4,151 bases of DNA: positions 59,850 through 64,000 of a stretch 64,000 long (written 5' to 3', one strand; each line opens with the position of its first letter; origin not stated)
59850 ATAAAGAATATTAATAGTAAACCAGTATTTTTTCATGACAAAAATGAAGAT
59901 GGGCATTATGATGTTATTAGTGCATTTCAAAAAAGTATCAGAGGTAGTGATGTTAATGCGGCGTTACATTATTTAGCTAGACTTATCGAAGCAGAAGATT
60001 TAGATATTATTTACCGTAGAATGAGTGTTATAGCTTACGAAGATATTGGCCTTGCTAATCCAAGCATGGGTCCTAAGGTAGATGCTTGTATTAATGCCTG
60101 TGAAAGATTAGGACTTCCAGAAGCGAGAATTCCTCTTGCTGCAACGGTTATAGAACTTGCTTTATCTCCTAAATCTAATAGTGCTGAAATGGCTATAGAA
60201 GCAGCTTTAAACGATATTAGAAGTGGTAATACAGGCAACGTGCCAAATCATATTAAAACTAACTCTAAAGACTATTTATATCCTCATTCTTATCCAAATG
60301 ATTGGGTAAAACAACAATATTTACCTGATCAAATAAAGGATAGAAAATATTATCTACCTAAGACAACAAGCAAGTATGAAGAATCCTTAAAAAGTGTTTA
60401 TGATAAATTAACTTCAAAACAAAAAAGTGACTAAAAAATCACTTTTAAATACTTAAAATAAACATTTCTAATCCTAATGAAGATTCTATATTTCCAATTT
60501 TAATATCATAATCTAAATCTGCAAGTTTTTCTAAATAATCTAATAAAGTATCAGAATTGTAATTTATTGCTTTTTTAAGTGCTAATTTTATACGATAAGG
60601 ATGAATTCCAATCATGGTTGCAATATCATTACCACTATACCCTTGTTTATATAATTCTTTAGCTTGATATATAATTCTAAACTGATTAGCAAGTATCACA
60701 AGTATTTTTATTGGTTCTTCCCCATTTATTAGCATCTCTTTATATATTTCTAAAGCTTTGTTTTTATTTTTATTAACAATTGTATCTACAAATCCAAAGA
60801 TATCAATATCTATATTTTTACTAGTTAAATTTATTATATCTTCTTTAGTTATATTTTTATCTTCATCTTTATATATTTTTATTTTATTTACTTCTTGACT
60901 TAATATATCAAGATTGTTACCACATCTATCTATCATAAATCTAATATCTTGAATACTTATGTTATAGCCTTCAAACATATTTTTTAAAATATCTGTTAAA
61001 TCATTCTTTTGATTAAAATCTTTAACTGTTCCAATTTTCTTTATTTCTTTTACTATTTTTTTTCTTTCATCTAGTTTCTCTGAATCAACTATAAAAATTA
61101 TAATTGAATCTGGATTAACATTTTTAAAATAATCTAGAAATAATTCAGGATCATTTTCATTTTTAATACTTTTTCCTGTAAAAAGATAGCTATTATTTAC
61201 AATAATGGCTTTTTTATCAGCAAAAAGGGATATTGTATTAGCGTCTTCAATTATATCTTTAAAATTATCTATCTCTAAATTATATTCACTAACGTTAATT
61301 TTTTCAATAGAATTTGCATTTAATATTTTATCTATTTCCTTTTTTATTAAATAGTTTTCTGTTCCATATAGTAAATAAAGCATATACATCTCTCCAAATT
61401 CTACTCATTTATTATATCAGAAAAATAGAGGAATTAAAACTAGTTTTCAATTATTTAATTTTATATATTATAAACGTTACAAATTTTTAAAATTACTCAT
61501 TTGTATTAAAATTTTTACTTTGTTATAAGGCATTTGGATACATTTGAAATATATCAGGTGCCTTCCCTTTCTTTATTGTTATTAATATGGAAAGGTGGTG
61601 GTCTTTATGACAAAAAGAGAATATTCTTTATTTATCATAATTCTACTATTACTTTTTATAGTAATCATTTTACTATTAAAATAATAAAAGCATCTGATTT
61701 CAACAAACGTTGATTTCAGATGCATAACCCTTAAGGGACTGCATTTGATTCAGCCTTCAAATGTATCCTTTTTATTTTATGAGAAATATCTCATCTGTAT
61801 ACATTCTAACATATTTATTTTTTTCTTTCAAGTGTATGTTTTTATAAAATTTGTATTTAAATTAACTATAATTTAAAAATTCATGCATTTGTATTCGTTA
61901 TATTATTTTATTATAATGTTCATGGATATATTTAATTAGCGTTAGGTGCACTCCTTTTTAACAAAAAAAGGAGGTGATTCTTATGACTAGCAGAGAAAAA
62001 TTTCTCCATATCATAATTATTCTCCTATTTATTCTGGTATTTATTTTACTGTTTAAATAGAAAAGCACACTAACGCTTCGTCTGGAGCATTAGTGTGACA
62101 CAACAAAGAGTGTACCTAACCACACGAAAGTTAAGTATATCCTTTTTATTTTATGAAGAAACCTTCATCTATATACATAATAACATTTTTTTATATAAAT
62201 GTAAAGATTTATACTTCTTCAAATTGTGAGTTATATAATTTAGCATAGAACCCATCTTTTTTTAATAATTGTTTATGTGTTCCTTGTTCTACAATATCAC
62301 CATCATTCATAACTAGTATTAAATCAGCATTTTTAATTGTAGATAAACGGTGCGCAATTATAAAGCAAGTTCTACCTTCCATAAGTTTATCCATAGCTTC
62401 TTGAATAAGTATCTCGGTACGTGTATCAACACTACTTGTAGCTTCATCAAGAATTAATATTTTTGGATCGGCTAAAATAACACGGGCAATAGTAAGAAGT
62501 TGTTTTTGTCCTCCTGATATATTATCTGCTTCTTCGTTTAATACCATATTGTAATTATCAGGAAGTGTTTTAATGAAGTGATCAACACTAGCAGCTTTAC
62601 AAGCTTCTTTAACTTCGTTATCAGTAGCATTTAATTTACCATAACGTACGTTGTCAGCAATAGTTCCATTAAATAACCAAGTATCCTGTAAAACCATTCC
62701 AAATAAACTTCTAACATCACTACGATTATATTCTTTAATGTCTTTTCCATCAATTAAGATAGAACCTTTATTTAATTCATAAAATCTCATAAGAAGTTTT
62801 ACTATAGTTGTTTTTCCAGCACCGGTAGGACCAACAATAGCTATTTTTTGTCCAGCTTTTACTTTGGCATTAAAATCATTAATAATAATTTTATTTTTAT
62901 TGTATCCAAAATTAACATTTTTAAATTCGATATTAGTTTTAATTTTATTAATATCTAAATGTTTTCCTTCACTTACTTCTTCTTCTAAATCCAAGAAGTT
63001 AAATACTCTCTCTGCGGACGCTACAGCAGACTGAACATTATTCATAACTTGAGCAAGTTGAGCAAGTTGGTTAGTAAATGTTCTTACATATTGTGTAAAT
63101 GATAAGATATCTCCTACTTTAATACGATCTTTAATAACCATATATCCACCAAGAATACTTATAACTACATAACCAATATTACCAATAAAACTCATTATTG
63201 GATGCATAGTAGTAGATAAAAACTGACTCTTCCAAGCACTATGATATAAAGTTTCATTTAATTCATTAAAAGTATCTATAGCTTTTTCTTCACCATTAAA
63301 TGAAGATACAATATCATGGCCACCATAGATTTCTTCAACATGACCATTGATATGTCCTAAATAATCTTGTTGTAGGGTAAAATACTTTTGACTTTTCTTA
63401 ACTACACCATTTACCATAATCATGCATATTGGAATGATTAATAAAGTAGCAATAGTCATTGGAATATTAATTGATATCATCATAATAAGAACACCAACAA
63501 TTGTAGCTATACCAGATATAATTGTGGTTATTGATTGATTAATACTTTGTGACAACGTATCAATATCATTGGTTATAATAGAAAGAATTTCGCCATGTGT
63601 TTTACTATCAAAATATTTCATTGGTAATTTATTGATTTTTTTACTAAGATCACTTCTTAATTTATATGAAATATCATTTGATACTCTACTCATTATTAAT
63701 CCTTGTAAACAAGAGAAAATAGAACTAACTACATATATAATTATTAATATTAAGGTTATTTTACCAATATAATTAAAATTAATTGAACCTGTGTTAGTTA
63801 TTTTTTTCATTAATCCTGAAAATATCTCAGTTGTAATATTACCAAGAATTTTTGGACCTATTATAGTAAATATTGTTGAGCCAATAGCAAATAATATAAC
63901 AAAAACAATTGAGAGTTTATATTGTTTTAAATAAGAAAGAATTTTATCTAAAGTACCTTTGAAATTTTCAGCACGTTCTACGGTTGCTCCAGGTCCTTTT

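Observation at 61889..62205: Type I TA-like module 2: a diverged tandem paralogue that keeps every structural element of module 1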

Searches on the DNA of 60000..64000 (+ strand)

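Call 4: search_rna_families(source=window, start=60000, end=64000, threshold=evalue, max_evalue=10, show_alignments=3)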
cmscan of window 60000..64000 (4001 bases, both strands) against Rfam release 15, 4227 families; matches with E-value up to 10: 6.
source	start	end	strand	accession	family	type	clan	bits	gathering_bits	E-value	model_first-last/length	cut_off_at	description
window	60192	60276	-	RF00727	bantam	Gene; miRNA;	CL00091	23.2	61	0.38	1-82/82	no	bantam microRNA precursor family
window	63430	63518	+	RF01190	snR50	Gene; snRNA; snoRNA; CD-box;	-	21.8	45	4.9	1-89/89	no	Small nucleolar RNA snR50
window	61951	62017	-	RF01708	L17DE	Cis-reg;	-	21.7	37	1.1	1-78/78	no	L17 ribosomal protein downstream element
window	60331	60388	-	RF02651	SorY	Gene; sRNA;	-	21.5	111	0.34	1-83/83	no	Singlet oxygen resistance RNA Y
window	62511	62628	-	RF01405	STnc490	Gene; sRNA;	-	19.8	56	0.94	1-124/124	no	STnc490 Hfq binding RNA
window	62524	62596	-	RF01192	SNORD11B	Gene; snRNA; snoRNA; CD-box;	CL00103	19.6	50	8.4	1-87/87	no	Small nucleolar RNA SNORD11B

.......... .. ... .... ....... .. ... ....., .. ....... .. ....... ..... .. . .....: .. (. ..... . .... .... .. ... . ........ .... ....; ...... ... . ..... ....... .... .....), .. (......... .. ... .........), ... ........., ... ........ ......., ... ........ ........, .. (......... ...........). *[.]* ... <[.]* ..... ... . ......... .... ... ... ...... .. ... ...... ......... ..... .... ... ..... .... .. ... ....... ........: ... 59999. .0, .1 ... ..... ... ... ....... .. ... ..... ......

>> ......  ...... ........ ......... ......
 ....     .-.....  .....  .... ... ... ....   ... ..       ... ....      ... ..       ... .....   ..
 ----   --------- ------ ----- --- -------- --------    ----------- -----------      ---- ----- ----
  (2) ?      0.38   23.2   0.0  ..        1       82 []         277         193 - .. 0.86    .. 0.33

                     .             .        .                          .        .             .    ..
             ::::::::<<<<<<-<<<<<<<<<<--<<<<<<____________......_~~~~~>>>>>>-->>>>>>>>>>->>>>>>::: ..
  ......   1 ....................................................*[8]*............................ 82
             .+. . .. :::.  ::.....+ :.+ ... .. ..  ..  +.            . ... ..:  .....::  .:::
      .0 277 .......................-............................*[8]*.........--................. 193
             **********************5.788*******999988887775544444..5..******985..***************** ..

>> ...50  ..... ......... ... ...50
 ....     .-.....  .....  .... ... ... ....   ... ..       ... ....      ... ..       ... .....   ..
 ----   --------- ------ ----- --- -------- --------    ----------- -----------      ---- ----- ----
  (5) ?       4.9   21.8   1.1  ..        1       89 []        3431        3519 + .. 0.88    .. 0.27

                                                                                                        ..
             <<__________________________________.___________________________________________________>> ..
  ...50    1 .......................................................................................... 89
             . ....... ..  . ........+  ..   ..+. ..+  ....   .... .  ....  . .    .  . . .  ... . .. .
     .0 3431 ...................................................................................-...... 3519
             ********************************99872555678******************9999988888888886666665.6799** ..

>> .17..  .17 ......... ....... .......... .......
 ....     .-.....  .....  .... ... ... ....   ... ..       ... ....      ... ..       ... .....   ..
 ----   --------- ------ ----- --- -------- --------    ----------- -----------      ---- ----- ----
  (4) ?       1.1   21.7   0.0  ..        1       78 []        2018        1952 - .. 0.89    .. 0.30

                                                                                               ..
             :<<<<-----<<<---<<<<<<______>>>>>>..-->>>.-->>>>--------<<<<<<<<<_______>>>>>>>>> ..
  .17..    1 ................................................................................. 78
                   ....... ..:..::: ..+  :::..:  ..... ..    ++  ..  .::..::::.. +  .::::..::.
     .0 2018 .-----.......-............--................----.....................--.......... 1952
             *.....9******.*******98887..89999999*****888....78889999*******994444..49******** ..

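Call 43: search_dna_similar(query=window:61889-62205:+, collection=phages, mode=distant, max_evalue=0.001)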
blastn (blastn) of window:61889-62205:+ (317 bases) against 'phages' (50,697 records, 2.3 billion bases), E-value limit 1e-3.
Records with a match: 2; places in all: 2; records where one place covers at least 80% of the query: 0.
Best place of each record, by identity: 80-90% 2.
By first word of the organism name: Janthinobacterium 2.
By host as written in the record: Janthinobacterium lividum EIF1 2.
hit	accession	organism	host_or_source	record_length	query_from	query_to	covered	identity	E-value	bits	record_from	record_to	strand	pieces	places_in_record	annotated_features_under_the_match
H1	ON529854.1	Janthinobacterium phage vB_JliS-Donnerlittchen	Janthinobacterium lividum EIF1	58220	132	174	14%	86.0%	2e-4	52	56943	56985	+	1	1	none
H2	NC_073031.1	Janthinobacterium phage vB_JliS-Donnerlittchen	Janthinobacterium lividum EIF1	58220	132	174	14%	86.0%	2e-4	52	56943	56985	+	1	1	none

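Call 44: search_dna_similar(query=window:61889-62205:+, collection=plasmids, mode=distant, max_evalue=0.001)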
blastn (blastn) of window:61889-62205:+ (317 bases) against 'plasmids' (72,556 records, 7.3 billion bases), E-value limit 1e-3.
No match.

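Call 70: search_rna_families(sources=[L008, L023, L038, L063, L096, L065, L123, L039, L125, L018], threshold=gathering)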
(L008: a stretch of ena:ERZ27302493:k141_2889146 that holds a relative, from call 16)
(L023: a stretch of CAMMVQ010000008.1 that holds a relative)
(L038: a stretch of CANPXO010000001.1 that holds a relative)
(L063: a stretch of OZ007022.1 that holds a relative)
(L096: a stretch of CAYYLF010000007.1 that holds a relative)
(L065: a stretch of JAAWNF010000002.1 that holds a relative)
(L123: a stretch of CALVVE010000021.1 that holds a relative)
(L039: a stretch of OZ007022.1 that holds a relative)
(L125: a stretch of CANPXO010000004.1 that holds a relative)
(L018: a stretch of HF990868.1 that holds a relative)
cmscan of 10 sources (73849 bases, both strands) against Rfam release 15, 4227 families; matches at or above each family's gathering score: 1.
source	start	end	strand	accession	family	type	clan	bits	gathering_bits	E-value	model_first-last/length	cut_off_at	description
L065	5969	6162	-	RF00230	T-box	Cis-reg; leader;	-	119.2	93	9.7e-26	1-219/219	no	T-box leader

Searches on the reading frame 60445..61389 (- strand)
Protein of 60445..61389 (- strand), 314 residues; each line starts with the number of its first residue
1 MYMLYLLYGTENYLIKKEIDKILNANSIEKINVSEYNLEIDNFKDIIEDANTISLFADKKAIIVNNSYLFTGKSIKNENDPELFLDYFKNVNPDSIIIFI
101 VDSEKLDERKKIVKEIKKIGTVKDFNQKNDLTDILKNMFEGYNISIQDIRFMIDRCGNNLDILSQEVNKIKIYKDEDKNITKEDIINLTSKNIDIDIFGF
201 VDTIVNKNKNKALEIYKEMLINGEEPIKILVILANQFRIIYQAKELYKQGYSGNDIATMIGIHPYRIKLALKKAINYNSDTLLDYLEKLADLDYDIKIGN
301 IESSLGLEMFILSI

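Call 10: search_protein_families(library=pfam, proteins=[window:60445-61389:-], max_evalue=1)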
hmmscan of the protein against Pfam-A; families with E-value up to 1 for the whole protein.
window:60445-61389:- (314 aa): 5 families
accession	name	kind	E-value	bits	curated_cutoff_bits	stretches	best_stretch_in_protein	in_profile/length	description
PF21694.2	DNA_pol3_delta_C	-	7.4e-42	142.6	27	1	196-313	3-120/121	DNA polymerase III delta subunit, C-terminal domain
PF06144.19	DNA_pol3_delta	-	1.3e-24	86.9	21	1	5-124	1-122/124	DNA polymerase III, delta subunit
PF06056.18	Terminase_5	-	4.3e-06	27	20.3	1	239-264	2-27/58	Putative ATPase subunit of terminase (gpP-like)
PF13936.12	HTH_38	-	0.082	13.1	27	1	243-264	13-34/44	Helix-turn-helix domain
PF08542.16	Rep_fac_C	-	0.75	10.7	23.6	1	238-299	19-75/88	Replication factor C C-terminal domain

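Call 11: find_encoding_contigs(protein=window:60445-61389:-, flank=4000, max_places=10)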
Protein window:60445-61389:- (314 aa): no gene with exactly this product is on record in the collection.

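Call 12: find_homologous_proteins(query=window:60445-61389:-, max_evalue=1e-20)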
Query window:60445-61389:- (314 aa): 2016 proteins with E <= 1e-20 among 6058 candidates; the best 120 are listed.
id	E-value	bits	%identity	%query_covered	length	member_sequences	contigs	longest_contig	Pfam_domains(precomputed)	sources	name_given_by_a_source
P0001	3.7e-189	645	100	99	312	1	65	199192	PF06144.20,PF21694.3,PF06056.19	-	-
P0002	1.2e-188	644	100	99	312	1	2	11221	PF06144.20,PF21694.3,PF06056.19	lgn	-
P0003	1.8e-188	643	100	99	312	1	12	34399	PF06144.20,PF21694.3,PF06056.19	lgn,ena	-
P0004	2.0e-188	643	100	99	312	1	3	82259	PF06144.20,PF21694.3,PF06056.19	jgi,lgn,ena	-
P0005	2.2e-188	643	100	99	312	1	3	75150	PF06144.20,PF21694.3,PF06056.19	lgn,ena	-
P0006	2.3e-188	643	100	99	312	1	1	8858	PF06144.20,PF21694.3,PF06056.19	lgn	-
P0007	2.3e-188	643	100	99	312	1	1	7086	PF06144.20,PF21694.3,PF06056.19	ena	-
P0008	2.3e-188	643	100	99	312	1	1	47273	PF06144.20,PF21694.3,PF06056.19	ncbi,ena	-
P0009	3.3e-188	642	99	99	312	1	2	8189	PF06144.20,PF21694.3,PF06056.19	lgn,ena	-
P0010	5.4e-188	641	99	99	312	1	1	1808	PF06144.20,PF21694.3,PF06056.19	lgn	-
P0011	5.7e-188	641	100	99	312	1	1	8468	PF06144.20,PF21694.3,PF06056.19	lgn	-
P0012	5.9e-188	641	100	99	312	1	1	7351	PF06144.20,PF21694.3,PF06056.19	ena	-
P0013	6.2e-188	641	100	99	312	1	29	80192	PF06144.20,PF21694.3,PF06056.19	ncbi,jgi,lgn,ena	jgi:DNA polymerase-3 subunit delta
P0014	6.5e-188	641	99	99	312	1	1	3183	PF06144.20,PF21694.3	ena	-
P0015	8.4e-188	641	99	99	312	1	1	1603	PF06144.20,PF21694.3,PF06056.19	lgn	-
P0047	1.3e-184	630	97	99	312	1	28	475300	PF06144.20,PF21694.3,PF06056.19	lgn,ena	-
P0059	2.9e-178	609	94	99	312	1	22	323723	PF06144.20,PF21694.3,PF06056.19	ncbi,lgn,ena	-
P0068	3.9e-168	576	86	99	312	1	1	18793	PF06144.20,PF21694.3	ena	-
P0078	2.7e-150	518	79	99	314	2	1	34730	PF06144.20,PF21694.3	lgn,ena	-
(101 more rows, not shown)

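Call 13: find_encoding_contigs(protein=P0047, flank=3500, max_places=3)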
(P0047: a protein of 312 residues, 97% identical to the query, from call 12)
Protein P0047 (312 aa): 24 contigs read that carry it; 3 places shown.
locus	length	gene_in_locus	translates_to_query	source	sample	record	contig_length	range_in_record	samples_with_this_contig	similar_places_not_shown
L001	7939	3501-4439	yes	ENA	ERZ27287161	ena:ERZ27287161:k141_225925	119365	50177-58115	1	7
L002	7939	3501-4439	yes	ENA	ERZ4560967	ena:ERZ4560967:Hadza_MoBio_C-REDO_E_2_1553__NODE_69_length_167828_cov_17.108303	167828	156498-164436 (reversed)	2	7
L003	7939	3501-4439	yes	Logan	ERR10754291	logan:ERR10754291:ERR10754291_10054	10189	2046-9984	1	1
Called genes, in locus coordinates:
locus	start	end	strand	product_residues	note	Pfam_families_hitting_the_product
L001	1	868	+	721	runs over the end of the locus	PF00664:ABC_membrane, PF00005:ABC_tran, PF02463:SMC_N (faint)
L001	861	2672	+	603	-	PF00664:ABC_membrane, PF00005:ABC_tran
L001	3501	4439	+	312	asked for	PF06144:DNA_pol3_delta, PF21694:DNA_pol3_delta_C, PF06056:Terminase_5 (weak)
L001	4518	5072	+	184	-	PF04011:LemA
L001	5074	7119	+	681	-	PF09972:DUF2207, PF20990:DUF2207_C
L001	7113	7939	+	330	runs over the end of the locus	PF04055:Radical_SAM, PF13353:Fer4_12 (weak), PF13186:SPASM (weak)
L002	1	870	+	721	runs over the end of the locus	PF00664:ABC_membrane, PF00005:ABC_tran, PF02463:SMC_N (faint)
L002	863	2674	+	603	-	PF00664:ABC_membrane, PF00005:ABC_tran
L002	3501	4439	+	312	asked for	PF06144:DNA_pol3_delta, PF21694:DNA_pol3_delta_C, PF06056:Terminase_5 (weak)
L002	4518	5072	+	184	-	PF04011:LemA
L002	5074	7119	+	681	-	PF09972:DUF2207, PF20990:DUF2207_C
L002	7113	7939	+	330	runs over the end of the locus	PF04055:Radical_SAM, PF13353:Fer4_12 (weak), PF13186:SPASM (weak)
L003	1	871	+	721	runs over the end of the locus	PF00664:ABC_membrane, PF00005:ABC_tran, PF02463:SMC_N (faint)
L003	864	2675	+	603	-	PF00664:ABC_membrane, PF00005:ABC_tran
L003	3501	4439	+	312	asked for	PF06144:DNA_pol3_delta, PF21694:DNA_pol3_delta_C, PF06056:Terminase_5 (weak)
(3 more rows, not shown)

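Call 14: find_encoding_contigs(protein=P0059, flank=3500, max_places=3)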
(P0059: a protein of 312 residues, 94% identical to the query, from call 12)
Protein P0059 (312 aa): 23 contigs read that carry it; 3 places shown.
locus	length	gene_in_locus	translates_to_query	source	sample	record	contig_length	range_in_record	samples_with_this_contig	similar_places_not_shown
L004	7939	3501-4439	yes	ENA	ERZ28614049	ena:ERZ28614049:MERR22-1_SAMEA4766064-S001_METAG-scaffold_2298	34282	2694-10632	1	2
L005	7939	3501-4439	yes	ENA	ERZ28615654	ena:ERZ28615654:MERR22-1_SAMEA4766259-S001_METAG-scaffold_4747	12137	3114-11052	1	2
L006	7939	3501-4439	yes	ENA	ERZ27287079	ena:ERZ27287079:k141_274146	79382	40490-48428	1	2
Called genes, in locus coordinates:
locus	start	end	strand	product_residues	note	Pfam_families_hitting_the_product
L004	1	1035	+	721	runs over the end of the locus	PF00664:ABC_membrane, PF00005:ABC_tran, PF02463:SMC_N (faint)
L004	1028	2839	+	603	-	PF00664:ABC_membrane, PF00005:ABC_tran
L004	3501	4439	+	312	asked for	PF06144:DNA_pol3_delta, PF21694:DNA_pol3_delta_C, PF06056:Terminase_5 (weak)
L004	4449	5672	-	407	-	PF05496:RuvB_N, PF00004:AAA, PF16193:AAA_assoc_2, PF12002:MgsA_C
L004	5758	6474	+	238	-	PF07722:Peptidase_C26, PF00117:GATase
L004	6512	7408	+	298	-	PF02899:Phage_int_SAM_1, PF13495:Phage_int_SAM_4, PF00589:Phage_integrase, PF22823:MrpR_C_cat (weak)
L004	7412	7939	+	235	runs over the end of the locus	PF08713:DNA_alkylation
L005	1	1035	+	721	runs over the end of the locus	PF00664:ABC_membrane, PF00005:ABC_tran, PF02463:SMC_N (faint)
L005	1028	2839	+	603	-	PF00664:ABC_membrane, PF00005:ABC_tran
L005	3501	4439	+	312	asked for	PF06144:DNA_pol3_delta, PF21694:DNA_pol3_delta_C, PF06056:Terminase_5 (weak)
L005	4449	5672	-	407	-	PF05496:RuvB_N, PF00004:AAA, PF16193:AAA_assoc_2, PF12002:MgsA_C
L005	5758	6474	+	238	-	PF07722:Peptidase_C26, PF00117:GATase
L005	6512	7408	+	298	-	PF02899:Phage_int_SAM_1, PF13495:Phage_int_SAM_4, PF00589:Phage_integrase, PF22823:MrpR_C_cat (weak)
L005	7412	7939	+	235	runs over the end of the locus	PF08713:DNA_alkylation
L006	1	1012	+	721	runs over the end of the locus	PF00664:ABC_membrane, PF00005:ABC_tran, PF02463:SMC_N (faint)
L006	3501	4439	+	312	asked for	PF06144:DNA_pol3_delta, PF21694:DNA_pol3_delta_C, PF06056:Terminase_5 (weak)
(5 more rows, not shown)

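Call 15: find_encoding_contigs(protein=P0068, flank=3500, max_places=2)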
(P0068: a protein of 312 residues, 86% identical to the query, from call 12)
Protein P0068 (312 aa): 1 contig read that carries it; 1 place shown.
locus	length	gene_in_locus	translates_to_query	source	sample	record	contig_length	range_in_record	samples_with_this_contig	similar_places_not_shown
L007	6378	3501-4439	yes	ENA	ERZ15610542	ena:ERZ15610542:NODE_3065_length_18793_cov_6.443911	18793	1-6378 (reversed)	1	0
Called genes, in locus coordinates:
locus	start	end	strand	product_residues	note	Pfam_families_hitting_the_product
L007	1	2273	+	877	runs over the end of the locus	PF01326:PPDK_N, PF00391:PEP-utilizers, PF02896:PEP-utilizers_C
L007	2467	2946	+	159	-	PF12844:HTH_19 (weak)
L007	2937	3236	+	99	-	PF12643:MazG-like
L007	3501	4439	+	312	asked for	PF06144:DNA_pol3_delta, PF21694:DNA_pol3_delta_C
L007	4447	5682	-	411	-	PF05496:RuvB_N, PF00004:AAA, PF07728:AAA_5 (faint), PF16193:AAA_assoc_2, PF12002:MgsA_C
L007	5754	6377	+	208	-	?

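Call 16: find_encoding_contigs(protein=P0078, flank=3500, max_places=2)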
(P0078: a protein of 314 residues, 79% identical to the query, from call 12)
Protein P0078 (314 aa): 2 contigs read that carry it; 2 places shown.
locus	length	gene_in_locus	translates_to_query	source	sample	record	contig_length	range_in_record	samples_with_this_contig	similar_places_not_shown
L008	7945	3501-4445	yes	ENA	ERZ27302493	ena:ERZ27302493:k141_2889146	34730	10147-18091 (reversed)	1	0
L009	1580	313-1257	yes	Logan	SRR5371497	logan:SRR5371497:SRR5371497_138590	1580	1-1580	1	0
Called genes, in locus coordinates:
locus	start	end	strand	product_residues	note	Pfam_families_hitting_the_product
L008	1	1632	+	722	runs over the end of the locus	PF00664:ABC_membrane, PF00005:ABC_tran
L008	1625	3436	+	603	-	PF00664:ABC_membrane, PF00005:ABC_tran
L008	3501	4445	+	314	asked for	PF06144:DNA_pol3_delta, PF21694:DNA_pol3_delta_C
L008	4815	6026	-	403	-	PF05496:RuvB_N, PF00004:AAA, PF07728:AAA_5 (faint), PF16193:AAA_assoc_2, PF12002:MgsA_C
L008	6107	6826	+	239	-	PF00117:GATase, PF07722:Peptidase_C26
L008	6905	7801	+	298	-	PF02899:Phage_int_SAM_1, PF13102:Phage_int_SAM_5 (weak), PF13495:Phage_int_SAM_4, PF00589:Phage_integrase, PF22823:MrpR_C_cat (weak)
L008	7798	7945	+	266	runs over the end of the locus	PF02535:Zip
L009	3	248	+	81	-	?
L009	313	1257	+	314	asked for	PF06144:DNA_pol3_delta, PF21694:DNA_pol3_delta_C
